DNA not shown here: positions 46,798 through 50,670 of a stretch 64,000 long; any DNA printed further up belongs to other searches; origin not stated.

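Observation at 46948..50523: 1191-aa protein built almost entirely of Kelch-type blades (about 4 beta-propellers)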

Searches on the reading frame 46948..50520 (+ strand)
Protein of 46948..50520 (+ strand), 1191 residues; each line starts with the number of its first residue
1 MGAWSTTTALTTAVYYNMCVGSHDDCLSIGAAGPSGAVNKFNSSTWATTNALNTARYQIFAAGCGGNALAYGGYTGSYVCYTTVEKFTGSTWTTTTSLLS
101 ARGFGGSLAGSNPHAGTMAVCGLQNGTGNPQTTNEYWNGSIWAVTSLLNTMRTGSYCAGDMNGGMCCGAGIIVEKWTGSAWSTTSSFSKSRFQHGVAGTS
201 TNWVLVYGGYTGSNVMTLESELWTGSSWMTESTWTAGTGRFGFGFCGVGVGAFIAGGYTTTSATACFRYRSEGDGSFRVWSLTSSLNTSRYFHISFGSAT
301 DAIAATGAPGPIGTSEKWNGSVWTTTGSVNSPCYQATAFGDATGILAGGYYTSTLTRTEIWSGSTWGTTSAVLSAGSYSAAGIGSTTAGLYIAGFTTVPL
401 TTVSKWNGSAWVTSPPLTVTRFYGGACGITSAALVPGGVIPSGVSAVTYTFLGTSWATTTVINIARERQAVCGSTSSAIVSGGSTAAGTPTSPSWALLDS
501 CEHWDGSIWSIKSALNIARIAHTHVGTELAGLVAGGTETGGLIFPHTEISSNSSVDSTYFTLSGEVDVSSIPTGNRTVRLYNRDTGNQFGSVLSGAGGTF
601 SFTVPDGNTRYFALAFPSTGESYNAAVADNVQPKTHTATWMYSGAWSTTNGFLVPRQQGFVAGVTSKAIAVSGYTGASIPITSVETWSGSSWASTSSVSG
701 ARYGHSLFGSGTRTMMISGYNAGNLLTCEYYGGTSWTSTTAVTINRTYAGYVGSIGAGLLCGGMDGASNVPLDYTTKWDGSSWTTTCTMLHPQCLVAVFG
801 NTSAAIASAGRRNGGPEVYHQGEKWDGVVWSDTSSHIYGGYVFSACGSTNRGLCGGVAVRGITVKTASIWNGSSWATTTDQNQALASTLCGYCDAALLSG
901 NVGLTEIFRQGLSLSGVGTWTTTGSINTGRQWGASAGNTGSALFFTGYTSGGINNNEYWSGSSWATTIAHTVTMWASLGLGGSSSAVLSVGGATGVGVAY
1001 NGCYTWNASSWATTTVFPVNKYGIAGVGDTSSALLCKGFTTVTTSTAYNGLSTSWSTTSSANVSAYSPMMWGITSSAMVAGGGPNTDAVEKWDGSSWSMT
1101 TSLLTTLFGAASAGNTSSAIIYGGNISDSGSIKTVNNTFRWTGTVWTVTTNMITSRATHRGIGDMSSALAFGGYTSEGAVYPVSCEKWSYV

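Call 3: search_protein_families(library=pfam, proteins=[window:46948-50520:+], max_evalue=10)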
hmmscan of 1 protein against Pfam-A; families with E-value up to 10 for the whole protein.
window:46948-50520:+ (1191 aa): 2 families
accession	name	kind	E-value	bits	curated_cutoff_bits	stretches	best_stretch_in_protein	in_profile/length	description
PF21158.3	flgK_1st_1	-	0.022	15.2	24.2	1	1112-1150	3-41/81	Flagellar hook-associated protein 1, D2-like domain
PF05055.17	DUF677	-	1.5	8.1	29.1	1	375-412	196-232/336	Protein of unknown function (DUF677)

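Call 4: search_protein_families(library=phrogs, proteins=[window:46948-50520:+], max_evalue=1)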
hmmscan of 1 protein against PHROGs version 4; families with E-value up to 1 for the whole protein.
window:46948-50520:+ (1191 aa): 3 families
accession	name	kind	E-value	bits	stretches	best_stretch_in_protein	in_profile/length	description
phrog_27227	-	unknown function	1.8e-87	295.4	6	2-264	27-297/617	-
phrog_27013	-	unknown function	4.5e-06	27.8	1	560-634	23-95/95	-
phrog_21337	-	unknown function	0.029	15.5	1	548-633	34-118/119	-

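Call 7: search_dna_similar(query=window:46948-50520:+, collection=phages, mode=protein, max_rows=30)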
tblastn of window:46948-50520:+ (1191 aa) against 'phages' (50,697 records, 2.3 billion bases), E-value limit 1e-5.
No match.

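Call 11: find_homologous_proteins(query=window:46948-50520:+)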
Query window:46948-50520:+ (1191 aa): 20 proteins with E <= 0.001 among 8000 candidates.
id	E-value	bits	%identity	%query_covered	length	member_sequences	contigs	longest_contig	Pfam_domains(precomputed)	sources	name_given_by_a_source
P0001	0.0e+0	1323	92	55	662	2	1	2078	-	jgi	jgi:hypothetical protein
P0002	0.0e+0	1323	56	100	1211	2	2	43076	-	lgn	-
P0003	1.4e-110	389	27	95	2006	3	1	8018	-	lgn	-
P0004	1.1e-88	317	31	67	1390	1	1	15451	PF13385.14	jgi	jgi:hypothetical protein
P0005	7.2e-74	268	32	66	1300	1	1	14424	-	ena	-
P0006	6.6e-59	218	29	76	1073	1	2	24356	-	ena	-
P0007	1.1e-43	168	32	45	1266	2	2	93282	PF00754.32,PF22633.4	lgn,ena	-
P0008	1.8e-41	160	25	88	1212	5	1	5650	-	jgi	-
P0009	9.0e-41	158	34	37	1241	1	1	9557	PF17482.8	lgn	-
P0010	8.7e-38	148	30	45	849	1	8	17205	-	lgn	-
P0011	3.4e-37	146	24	42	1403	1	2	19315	PF24681.2,PF01344.32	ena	-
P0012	6.6e-29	119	26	43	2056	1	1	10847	-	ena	-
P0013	1.3e-27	114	29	42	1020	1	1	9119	-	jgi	-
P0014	6.2e-25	105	37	23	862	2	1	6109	-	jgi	-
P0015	1.8e-24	104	25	71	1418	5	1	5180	-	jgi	-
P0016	3.2e-21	93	27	45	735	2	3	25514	-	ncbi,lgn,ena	-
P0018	5.4e-17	79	29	43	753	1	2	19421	PF10708.15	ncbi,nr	ncbi:hypothetical protein OAH18_01375 [bacterium]|nr:hypothetical protein [bacterium]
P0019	2.4e-8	51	28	42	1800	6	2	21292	PF13431.13,PF07646.22,PF13418.13,PF24681.2,PF13414.13,PF13415.13,PF24981.2,PF13176.13,PF01344.32,PF25210.2,PF13428.13,PF13374.13,PF14559.13,PF18755.7,PF24996.1,PF07250.18,PF13964.13,PF00515.35,PF13424.13,PF00400.39,PF13181.13,PF07719.24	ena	-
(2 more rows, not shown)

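Call 12: search_solved_structures(query=window:46948-50520:+, max_evalue=10, show_alignments=2)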
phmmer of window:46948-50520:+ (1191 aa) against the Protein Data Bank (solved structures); distinct sequences matched with E-value up to 10: 6.
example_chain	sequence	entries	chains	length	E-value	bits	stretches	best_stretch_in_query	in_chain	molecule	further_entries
9tsn_A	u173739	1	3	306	8.1e-05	23.9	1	643-792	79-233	Kelch protein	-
9y8j_A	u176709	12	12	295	0.0003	22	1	659-799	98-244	Kelch-like protein 12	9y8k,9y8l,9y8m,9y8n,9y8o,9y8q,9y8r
2vpj_A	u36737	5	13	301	0.0003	22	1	659-799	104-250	KELCH-LIKE PROTEIN 12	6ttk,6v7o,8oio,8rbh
6n3h_A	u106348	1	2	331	0.0037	18.4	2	407-519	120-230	Influenza virus NS1A-binding protein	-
4gs1_A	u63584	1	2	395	0.31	12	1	62-137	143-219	DyP-type peroxidase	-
8ck9_A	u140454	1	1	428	1.1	10.2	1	62-139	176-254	Peroxidase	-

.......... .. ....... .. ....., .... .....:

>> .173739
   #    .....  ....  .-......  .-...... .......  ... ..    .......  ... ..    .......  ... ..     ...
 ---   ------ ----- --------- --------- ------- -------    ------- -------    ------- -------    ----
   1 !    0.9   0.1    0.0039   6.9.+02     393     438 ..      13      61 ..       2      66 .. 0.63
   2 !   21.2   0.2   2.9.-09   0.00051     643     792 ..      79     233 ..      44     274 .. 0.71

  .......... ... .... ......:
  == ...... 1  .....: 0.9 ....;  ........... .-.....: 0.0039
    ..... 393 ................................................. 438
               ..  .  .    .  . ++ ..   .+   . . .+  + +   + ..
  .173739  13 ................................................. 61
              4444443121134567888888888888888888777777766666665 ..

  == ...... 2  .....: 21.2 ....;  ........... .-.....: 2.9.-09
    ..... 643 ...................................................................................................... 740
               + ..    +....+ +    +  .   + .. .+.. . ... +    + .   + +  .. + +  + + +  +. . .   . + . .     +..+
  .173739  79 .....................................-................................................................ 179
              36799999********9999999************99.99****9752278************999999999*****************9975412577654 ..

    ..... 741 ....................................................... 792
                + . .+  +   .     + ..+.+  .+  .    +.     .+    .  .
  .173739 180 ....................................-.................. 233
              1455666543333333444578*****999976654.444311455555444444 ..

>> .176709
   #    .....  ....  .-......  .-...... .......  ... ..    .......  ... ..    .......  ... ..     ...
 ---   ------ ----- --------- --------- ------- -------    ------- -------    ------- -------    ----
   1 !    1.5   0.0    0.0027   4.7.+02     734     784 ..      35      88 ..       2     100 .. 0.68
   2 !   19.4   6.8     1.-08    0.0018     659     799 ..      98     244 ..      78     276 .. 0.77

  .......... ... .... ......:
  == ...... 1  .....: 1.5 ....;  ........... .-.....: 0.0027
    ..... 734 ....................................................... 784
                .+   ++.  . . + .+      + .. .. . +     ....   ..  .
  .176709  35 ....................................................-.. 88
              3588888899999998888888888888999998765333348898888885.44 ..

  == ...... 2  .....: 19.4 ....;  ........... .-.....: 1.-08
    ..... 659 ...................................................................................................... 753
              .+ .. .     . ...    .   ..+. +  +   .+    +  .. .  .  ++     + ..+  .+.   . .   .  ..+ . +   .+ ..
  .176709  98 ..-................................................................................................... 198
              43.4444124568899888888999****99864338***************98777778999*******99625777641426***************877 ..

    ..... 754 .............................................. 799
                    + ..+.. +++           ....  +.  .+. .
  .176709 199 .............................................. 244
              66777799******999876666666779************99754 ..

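Call 16: find_encoding_contigs(protein=P0002, flank=10000, max_places=3)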
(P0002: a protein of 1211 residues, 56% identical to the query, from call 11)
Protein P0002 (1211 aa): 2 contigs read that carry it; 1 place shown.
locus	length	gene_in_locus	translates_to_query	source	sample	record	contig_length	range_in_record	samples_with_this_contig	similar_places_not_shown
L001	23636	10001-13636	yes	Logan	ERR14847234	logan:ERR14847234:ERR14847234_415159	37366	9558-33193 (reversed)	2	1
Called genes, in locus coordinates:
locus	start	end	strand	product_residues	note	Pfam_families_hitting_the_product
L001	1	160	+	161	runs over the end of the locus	-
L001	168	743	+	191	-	-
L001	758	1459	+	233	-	-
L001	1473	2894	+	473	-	PF04865:Baseplate_J (faint)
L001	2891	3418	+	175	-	-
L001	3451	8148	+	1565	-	PF16075:DUF4815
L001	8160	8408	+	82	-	-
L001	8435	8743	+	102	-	-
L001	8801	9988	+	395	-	-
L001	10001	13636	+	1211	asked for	-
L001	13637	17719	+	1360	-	PF25788:Ig_Rha78A_N (faint), PF13385:Laminin_G_3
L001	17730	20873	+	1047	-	PF02839:CBM_5_12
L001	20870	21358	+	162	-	-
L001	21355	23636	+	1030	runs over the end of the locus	-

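Call 24: search_protein_families(library=pfam, proteins=[P0002, P0004, P0007, P0009, P0011, P0016, P0018, P0019], max_evalue=0.01)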
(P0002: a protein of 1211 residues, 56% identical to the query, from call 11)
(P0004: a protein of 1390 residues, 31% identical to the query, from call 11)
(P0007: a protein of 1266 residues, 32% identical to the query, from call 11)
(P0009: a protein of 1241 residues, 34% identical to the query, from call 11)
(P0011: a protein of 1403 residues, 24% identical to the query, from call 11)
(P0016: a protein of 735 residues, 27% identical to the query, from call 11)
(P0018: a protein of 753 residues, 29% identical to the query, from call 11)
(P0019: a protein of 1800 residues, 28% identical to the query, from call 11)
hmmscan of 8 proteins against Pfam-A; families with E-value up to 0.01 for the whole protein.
P0002 (1211 aa): 0 families

P0004 (1390 aa): 3 families
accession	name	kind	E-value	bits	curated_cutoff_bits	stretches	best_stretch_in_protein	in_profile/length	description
PF13385.13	Laminin_G_3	-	3.3e-37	128.4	27.6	2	880-1032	1-150/151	Concanavalin A-like lectin/glucanases superfamily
PF10102.14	DUF2341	-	2.6e-05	25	23.4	1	1089-1154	1-66/84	Domain of unknown function (DUF2341)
PF02210.31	Laminin_G_2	-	0.00022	22.1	22.9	1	921-1022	13-123/126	Laminin G domain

P0007 (1266 aa): 2 families
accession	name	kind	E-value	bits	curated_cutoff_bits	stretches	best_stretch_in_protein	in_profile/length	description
PF22633.2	F5_F8_type_C_2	-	2.2e-09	38.2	27.8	1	1188-1257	3-73/91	NedA-like, galactose-binding domain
PF00754.31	F5_F8_type_C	-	1.5e-06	28.8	28.2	1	1176-1252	4-83/127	F5/8 type C domain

P0009 (1241 aa): 1 family
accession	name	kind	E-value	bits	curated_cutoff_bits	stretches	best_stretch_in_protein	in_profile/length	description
PF17482.7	Phage_sheath_1C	-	1.8e-06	28.4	26.9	1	1143-1241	2-104/104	Phage tail sheath C-terminal domain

P0011 (1403 aa): 2 families
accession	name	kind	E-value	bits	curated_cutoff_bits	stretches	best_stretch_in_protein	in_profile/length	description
PF24681.1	Kelch_KLHDC2_KLHL20_DRC7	-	9.9e-10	38.5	50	1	247-411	53-221/221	KLHDC2/KLHL20/DRC7 Kelch-repeats domain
PF01344.31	Kelch_1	-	2.2e-09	37.1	20.1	0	1001-1041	4-45/46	Kelch motif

P0016 (735 aa): 0 families

P0018 (753 aa): 1 family
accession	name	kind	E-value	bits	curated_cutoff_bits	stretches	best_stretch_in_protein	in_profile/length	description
PF10708.14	DUF2510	-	1.8e-05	24.8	24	0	329-340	16-27/35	Protein of unknown function (DUF2510)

P0019 (1800 aa): 32 families (the best 25 are shown)
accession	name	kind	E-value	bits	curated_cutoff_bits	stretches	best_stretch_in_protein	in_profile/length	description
PF01344.31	Kelch_1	-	5e-98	320.5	20.1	13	948-989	7-46/46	Kelch motif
PF13418.12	Kelch_4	-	4.8e-75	247.8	21.6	11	845-890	2-47/49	Galactose oxidase, central domain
PF13964.12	Kelch_6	-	2.3e-73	240.4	25.3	11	851-893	7-49/50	Kelch motif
PF13415.12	Kelch_3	-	1.3e-53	178.7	22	5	1250-1295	1-47/48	Galactose oxidase, central domain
PF24981.1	Beta-prop_ATRN-LZTR1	-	3.5e-47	161.5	50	5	1270-1501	19-282/289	Attractin/LZTR1 beta-propeller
PF24681.1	Kelch_KLHDC2_KLHL20_DRC7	-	3.5e-47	161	50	4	1195-1402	2-221/221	KLHDC2/KLHL20/DRC7 Kelch-repeats domain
PF07646.21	Kelch_2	-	1.9e-43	144.6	21.3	1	1193-1236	2-47/48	Kelch motif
PF25210.1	Kelch_FKB95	-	6.7e-37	128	70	5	1156-1260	44-151/268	FKB95, Kelch-repeats domain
PF07250.17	Glyoxal_oxid_N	-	1.4e-26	93.7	37.5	2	948-1021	73-146/243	Glyoxal oxidase N-terminus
PF07719.23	TPR_2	-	3.1e-21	74.1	27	2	423-456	1-34/34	Tetratricopeptide repeat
PF00515.34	TPR_1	-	9.5e-17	60.5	27.8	2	424-456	2-34/34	Tetratricopeptide repeat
PF13181.12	TPR_8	-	4.1e-16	58.2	25.7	1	424-456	2-34/34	Tetratricopeptide repeat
PF13414.12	TPR_11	-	2.4e-10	40.4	26.8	1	430-464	1-35/42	TPR repeat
PF14559.12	TPR_19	-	1.3e-09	38.6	25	1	504-556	4-56/68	Tetratricopeptide repeat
PF13424.12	TPR_12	-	2.2e-09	37.8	30.1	1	494-546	6-66/77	Tetratricopeptide repeat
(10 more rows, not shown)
